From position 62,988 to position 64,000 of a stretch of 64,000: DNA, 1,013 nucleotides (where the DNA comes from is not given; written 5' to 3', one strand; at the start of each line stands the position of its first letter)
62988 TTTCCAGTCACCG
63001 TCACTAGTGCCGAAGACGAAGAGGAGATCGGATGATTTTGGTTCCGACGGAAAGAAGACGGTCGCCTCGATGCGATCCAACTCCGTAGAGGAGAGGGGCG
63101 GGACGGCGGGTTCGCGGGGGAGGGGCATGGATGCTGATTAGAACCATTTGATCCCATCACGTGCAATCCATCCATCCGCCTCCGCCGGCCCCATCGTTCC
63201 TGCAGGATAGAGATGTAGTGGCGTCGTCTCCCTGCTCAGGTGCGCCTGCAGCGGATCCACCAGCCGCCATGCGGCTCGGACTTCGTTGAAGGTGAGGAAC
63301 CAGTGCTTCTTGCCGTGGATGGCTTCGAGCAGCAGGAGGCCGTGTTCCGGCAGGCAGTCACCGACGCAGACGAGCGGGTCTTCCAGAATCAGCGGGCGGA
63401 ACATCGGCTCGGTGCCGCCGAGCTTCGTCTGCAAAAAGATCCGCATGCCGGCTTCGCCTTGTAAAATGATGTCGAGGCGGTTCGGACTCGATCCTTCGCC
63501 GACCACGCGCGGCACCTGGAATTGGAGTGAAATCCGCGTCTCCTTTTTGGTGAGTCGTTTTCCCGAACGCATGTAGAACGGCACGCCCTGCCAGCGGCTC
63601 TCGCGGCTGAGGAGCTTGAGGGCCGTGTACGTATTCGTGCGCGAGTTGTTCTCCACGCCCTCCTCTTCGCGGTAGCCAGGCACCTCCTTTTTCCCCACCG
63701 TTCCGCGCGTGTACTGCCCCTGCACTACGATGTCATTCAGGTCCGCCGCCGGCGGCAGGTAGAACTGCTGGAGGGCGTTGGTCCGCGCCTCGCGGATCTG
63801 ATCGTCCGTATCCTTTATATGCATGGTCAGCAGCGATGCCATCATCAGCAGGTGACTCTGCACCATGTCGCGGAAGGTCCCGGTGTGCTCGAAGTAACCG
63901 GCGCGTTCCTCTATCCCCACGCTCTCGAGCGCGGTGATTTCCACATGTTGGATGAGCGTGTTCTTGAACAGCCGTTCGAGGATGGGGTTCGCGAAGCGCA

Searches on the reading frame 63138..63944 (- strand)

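Call 14: search_protein_families(library=pfam, proteins=[window:63138-63944:-])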
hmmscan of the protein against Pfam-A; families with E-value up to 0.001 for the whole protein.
window:63138-63944:- (268 aa): 1 family
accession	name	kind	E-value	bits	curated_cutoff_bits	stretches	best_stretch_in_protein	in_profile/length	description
PF02781.21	G6PD_C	-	8.8e-65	219.1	27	1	2-267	23-295/296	Glucose-6-phosphate dehydrogenase, C-terminal domain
